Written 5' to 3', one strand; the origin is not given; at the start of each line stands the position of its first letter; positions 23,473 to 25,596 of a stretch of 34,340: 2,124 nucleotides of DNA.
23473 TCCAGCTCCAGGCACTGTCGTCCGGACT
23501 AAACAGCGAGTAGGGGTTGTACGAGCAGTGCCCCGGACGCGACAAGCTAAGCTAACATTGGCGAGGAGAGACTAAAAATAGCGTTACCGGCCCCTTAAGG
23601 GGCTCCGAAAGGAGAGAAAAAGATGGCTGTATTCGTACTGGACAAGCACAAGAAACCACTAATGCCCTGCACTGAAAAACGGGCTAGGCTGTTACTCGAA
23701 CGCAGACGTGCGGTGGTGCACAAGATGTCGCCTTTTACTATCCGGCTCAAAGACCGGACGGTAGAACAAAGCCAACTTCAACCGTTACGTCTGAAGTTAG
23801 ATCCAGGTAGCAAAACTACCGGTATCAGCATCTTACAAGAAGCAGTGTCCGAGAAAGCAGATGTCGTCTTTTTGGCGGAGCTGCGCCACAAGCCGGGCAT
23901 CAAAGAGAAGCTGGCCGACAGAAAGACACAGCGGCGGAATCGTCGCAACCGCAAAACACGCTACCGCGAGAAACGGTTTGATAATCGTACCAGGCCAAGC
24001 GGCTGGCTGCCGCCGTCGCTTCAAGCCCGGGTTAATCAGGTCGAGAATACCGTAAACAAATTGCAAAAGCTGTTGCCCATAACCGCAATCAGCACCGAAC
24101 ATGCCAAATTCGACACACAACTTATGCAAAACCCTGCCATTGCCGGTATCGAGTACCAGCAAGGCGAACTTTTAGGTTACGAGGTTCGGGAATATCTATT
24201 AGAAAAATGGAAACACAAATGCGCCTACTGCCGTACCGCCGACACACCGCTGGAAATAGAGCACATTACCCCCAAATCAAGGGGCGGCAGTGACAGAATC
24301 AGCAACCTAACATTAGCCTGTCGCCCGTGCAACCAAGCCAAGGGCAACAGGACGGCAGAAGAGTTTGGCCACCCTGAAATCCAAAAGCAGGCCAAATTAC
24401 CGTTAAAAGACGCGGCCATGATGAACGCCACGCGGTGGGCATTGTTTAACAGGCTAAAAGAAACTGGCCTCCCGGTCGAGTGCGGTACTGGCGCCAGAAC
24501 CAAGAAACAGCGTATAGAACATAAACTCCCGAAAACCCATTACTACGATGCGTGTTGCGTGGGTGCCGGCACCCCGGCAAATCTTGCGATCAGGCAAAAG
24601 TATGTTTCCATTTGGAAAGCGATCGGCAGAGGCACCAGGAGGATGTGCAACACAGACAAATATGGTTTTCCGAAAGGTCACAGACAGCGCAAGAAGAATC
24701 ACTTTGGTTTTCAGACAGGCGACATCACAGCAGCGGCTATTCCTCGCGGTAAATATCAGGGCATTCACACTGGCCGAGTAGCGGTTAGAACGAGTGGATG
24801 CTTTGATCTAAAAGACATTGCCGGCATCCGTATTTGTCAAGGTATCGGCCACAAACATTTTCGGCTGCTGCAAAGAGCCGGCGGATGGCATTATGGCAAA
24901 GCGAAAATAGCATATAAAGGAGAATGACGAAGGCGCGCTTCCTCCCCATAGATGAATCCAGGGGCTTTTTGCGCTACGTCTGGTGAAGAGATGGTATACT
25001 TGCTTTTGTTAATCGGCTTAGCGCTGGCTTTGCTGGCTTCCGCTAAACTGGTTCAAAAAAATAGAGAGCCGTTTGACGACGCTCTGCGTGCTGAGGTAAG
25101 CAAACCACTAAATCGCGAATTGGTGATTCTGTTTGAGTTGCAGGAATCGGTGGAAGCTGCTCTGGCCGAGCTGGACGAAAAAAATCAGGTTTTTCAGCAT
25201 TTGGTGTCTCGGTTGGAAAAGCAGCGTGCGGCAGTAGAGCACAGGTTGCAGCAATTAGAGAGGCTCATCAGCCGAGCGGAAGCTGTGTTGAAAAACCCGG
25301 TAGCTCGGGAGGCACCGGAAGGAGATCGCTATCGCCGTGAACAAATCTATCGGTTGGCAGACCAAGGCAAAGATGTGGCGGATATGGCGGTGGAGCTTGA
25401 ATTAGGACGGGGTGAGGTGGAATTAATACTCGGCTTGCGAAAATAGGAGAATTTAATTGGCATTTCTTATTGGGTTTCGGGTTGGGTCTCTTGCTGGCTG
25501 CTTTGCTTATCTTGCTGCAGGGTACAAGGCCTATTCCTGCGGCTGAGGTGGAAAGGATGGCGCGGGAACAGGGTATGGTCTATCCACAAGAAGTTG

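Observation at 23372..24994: Intact solo IscB (OMEGA RNA-guided nuclease) element embedded, co-oriented, inside the flagellar operon just after fliA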

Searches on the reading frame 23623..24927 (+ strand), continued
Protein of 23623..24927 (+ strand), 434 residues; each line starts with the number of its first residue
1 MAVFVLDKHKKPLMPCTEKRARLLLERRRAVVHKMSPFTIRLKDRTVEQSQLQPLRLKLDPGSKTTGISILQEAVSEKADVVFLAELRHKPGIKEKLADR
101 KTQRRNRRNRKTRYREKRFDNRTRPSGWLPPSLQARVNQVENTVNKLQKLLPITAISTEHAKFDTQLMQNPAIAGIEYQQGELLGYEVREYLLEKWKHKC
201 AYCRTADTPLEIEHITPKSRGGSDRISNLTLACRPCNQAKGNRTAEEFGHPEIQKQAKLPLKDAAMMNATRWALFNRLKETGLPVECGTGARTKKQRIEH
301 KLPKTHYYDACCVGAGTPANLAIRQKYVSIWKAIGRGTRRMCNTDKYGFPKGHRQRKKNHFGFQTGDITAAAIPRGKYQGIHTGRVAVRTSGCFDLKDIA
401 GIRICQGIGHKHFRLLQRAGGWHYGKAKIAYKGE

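Call 52: search_protein_families(library=ncbifam, proteins=[window:23623-24927:+], max_evalue=0.001)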
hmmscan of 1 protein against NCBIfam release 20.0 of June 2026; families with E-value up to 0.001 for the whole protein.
window:23623-24927:+ (434 aa): 4 families
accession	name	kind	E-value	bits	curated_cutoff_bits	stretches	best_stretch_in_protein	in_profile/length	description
NF040563.1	guided_IscB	equivalog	4.5e-135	449.8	175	1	3-314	1-314/314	RNA-guided endonuclease IscB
NF049971.1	CRISPR_Cas9d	exception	1.9e-12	46.7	375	1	188-248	536-601/986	type II CRISPR RNA-guided endonuclease Cas9d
TIGR01865.2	cas_Csn1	equivalog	6e-08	31.4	100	1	210-268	594-651/1070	type II CRISPR RNA-guided endonuclease Cas9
TIGR02646.1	TIGR02646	subfamily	0.00065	19.8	52.15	0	187-243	14-74/144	retron system putative HNH endonuclease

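Call 55: predict_structure(alignment_id=A5)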
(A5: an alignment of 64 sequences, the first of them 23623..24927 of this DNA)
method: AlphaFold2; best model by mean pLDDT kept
length: 434 residues; sequences in the alignment: 64
mean_pLDDT: 80.7   pTM: 0.78
mean pLDDT of the five models: 80.7, 77.5, 76.6, 75.1, 73.5
residues with pLDDT >= 90: 158; 70-90: 190; 50-70: 54; < 50: 32
segments of 3 or more residues with pLDDT < 50: 113-120, 173-180, 337-343, 354-359, 432-434
pLDDT, mean of each block of 10 residues (from residue 1): 89 91 95 92 92 92 92 79 91 71 63 47 67 84 93 93 62 43 68 86 90 86 79 92 90 82 78 91 89 87 92 87 90 60 51 51 81 93 85 81 87 87 83 44
secondary structure, 60 per line:
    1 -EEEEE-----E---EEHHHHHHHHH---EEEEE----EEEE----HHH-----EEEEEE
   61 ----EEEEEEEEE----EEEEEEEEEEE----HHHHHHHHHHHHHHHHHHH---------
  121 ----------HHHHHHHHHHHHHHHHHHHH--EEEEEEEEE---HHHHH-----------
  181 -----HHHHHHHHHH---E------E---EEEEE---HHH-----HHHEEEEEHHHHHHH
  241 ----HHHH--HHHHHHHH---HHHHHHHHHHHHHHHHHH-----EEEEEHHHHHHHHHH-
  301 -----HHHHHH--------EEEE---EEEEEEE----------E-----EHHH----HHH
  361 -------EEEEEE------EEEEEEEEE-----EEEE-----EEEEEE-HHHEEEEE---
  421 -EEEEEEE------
elements in order: E2-6 H18-26 E30-34 E39-42 E55-60 E65-73 E78-88 H93-111 H131-150 E153-161 H165-169 H186-195 E210-214 E229-233 H234-240 H245-248 H251-258 H262-279 E285-289 H290-299 H306-311 E320-323 E327-333 E368-373 E380-388 E394-397 E403-408 E413-417 E422-428

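Call 57: fold_search(model_id=the predicted structure, library=pdb)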
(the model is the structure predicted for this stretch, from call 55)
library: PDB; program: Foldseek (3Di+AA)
matches with E <= 10: 806; with E <= 0.001: 39
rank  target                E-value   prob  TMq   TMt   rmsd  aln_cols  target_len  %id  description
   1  8csz_D                1.5e-24  1.00  0.57  0.50  17.7       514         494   22  IscB and wRNA bound to Target DNA (released 2022-06-15)
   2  9liq_A                1.3e-22  1.00  0.59  0.52  13.1       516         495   22  CryoEM Structures Uncover the Unexpected Hinges of IscB for Enhanced Gene Editing (released 2026-01-21)
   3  9k30_A                5.0e-22  1.00  0.56  0.55   8.7       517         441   21  Cryo-EM structure of the TbaIscB-omega RNA-target DNA complex (released 2026-02-04)
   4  8dmb_P                6.2e-20  1.00  0.56  0.72   7.2       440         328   21  Structure of Desulfovirgula thermocuniculi IsrB (DtIsrB) in complex with omega RNA and target DNA (released 2022-10-19)
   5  9nvu_P                7.3e-19  1.00  0.55  0.41  17.6       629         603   16  Engineered OrufIscB-omegaRNA-target DNA complex (released 2025-05-21)
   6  7xht_A                1.3e-18  1.00  0.56  0.61  11.5       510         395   18  Structure of the OgeuIscB-omega RNA-target DNA complex (released 2022-12-14)
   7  7utn_D                8.6e-18  1.00  0.57  0.61  10.9       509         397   18  IscB and wRNA bound to Target DNA (released 2022-06-15)
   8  8ctl_D                2.9e-17  1.00  0.55  0.59  12.7       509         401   18  IscB and wRNA bound to Target DNA (locked state) (released 2022-06-15)
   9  9lir_D                1.7e-16  1.00  0.51  0.46  17.0       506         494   22  CryoEM Structures Uncover the Unexpected Hinges of IscB for Enhanced Gene Editing (released 2026-01-21)
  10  9k2z_A                6.7e-16  1.00  0.48  0.75   5.9       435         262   16  Cryo-EM structure of the HfmIscB-omega RNA-target DNA complex (released 2026-02-04)
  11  9k31_A                7.2e-11  1.00  0.32  0.22  22.1       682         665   16  Cryo-EM structure of the YnpsCas9-guide RNA-target DNA complex (released 2026-02-04)
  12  9k32_A                3.6e-10  1.00  0.32  0.20  14.8       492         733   17  Cryo-EM structure of the NbaCas9-guide RNA-target DNA complex (released 2026-02-04)
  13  9lgi_A                1.1e-09  1.00  0.32  0.21  14.6       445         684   17  Cryo-EM structure of a type II-D CRISPR-Cas9 in complex with single-guided RNA and double-stranded DNA (released 2025-08-20)
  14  8zcy_A                1.5e-07  1.00  0.25  0.18  14.1       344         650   18  Cryo-EM structure of eSaCas9_NNG-guide RNA-target DNA complex in an interrogation state (released 2025-11-05)
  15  7el1_A                1.9e-06  1.00  0.18  0.09  16.8       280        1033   17  Structure of a protein from bacteria (released 2021-07-28)
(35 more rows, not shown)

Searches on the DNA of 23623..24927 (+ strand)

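Call 54: search_rna_families(sources=[L082, L088, L102, L107, L117, L149, L152, L168, L003], threshold=gathering)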
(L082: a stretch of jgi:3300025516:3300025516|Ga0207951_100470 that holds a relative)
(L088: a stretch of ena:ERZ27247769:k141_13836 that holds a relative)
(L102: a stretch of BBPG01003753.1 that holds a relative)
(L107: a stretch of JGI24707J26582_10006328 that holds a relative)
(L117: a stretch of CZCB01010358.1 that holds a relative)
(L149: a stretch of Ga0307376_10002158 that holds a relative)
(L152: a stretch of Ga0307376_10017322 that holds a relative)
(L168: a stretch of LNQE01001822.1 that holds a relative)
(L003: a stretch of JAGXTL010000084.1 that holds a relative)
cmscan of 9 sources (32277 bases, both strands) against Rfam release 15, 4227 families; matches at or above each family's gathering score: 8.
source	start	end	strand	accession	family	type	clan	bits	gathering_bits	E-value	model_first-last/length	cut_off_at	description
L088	1244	1451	+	RF02033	HEARO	Gene;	-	161.9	83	1.1e-34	1-211/211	no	HNH endonuclease-associated RNA and ORF (HEARO) RNA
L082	1243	1454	+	RF02033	HEARO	Gene;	-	155.7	83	3.3e-33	1-211/211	no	HNH endonuclease-associated RNA and ORF (HEARO) RNA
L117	108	346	+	RF02033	HEARO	Gene;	-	151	83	4.5e-32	1-211/211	no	HNH endonuclease-associated RNA and ORF (HEARO) RNA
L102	222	431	+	RF02033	HEARO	Gene;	-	143.1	83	3.9e-30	1-211/211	no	HNH endonuclease-associated RNA and ORF (HEARO) RNA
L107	398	635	+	RF02033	HEARO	Gene;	-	142.6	83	5e-30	1-211/211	no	HNH endonuclease-associated RNA and ORF (HEARO) RNA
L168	455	657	+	RF02033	HEARO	Gene;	-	129.9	83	6.1e-27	1-211/211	no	HNH endonuclease-associated RNA and ORF (HEARO) RNA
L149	307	617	+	RF02033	HEARO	Gene;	-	119.7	83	1.9e-24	1-211/211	no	HNH endonuclease-associated RNA and ORF (HEARO) RNA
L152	317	629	+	RF02033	HEARO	Gene;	-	109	83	7.6e-22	1-211/211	no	HNH endonuclease-associated RNA and ORF (HEARO) RNA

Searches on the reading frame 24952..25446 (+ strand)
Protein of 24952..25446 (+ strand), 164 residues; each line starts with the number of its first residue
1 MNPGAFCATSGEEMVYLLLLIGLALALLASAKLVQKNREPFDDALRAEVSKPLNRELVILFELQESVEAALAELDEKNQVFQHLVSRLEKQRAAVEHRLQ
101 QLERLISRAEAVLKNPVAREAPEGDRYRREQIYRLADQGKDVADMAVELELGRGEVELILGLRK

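Call 3: search_protein_families(library=pfam, proteins=[window:24952-25446:+], max_evalue=0.01)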
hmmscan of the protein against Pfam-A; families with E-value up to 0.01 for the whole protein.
window:24952-25446:+ (164 aa): 3 families
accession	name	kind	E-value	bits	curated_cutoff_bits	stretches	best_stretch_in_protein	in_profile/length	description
PF19610.4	DUF6115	-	3.3e-10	40.9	27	1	55-162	23-133/134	Family of unknown function (DUF6115)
PF10975.14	DUF2802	-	3.1e-06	27.7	33.5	1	96-163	3-67/68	Protein of unknown function (DUF2802)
PF11068.13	YlqD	-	0.0048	17.7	27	1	79-161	23-105/131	YlqD protein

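Call 58: find_encoding_contigs(protein=window:24991-25446:+, flank=2500, max_places=8)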
Protein window:24991-25446:+ (151 aa): 2 contigs read that carry it; 2 places shown.
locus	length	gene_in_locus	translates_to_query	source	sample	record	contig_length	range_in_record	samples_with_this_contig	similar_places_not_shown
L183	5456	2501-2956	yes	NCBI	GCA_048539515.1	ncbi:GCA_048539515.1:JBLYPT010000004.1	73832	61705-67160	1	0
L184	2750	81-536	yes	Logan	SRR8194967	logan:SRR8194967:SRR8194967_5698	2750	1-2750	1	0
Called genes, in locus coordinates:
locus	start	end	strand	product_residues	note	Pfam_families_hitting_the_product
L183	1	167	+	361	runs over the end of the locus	PF13401:AAA_22 (faint), PF01580:FtsK_SpoIIIE (faint), PF00448:SRP54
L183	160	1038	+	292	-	PF02374:ArsA_ATPase (faint), PF10609:ParA, PF13614:AAA_31, PF00142:Fer4_NifH (weak), PF01656:CbiA, PF06564:CBP_BcsQ (weak), PF09140:MipZ (weak)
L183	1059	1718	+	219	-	PF12945:PilZNR, PF07238:PilZ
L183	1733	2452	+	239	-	PF04542:Sigma70_r2, PF04539:Sigma70_r3, PF08281:Sigma70_r4_2, PF04545:Sigma70_r4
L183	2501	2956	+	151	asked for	PF19610:DUF6115, PF10975:DUF2802 (weak)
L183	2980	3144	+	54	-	-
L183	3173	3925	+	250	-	PF00460:Flg_bb_rod, PF22692:LlgE_F_G_D1, PF06429:Flg_bbr_C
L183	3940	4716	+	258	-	PF00460:Flg_bb_rod, PF22692:LlgE_F_G_D1, PF06429:Flg_bbr_C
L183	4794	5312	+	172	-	PF13424:TPR_12 (faint), PF00515:TPR_1 (faint), PF07719:TPR_2 (faint), PF21033:RMD1-3 (faint), PF13414:TPR_11 (faint)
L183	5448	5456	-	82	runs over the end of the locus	PF20250:FapA_N (weak)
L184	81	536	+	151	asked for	PF19610:DUF6115, PF10975:DUF2802 (weak)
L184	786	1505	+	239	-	PF00460:Flg_bb_rod (weak), PF22692:LlgE_F_G_D1, PF06429:Flg_bbr_C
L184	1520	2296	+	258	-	PF00460:Flg_bb_rod, PF22692:LlgE_F_G_D1, PF06429:Flg_bbr_C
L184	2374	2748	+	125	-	?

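Call 59: find_encoding_contigs(protein=window:24952-25446:+, flank=2500, max_places=8)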
Protein window:24952-25446:+ (164 aa): 2 contigs read that carry it; 2 places shown.
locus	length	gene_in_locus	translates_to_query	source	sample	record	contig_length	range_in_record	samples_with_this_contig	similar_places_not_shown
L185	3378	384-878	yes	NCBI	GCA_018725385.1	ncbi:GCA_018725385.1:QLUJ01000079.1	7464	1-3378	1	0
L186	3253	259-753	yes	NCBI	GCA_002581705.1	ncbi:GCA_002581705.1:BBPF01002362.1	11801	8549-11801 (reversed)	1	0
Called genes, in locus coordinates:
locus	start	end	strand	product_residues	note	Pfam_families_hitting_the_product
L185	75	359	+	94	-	-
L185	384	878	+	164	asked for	PF19610:DUF6115, PF10975:DUF2802 (weak)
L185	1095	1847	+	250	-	PF00460:Flg_bb_rod, PF22692:LlgE_F_G_D1, PF06429:Flg_bbr_C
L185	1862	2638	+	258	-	PF00460:Flg_bb_rod, PF22692:LlgE_F_G_D1, PF06429:Flg_bbr_C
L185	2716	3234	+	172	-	PF13424:TPR_12 (faint), PF00515:TPR_1 (faint), PF07719:TPR_2 (faint), PF21033:RMD1-3 (faint), PF13414:TPR_11 (faint)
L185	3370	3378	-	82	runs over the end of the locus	PF20250:FapA_N (weak)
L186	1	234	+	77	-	?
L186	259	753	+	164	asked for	PF19610:DUF6115, PF10975:DUF2802 (weak)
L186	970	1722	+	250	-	PF00460:Flg_bb_rod, PF22692:LlgE_F_G_D1, PF06429:Flg_bbr_C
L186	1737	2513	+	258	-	PF00460:Flg_bb_rod, PF22692:LlgE_F_G_D1, PF06429:Flg_bbr_C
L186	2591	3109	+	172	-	PF13424:TPR_12 (faint), PF00515:TPR_1 (faint), PF07719:TPR_2 (faint), PF21033:RMD1-3 (faint), PF13414:TPR_11 (faint)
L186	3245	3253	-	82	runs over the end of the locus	PF20250:FapA_N (weak)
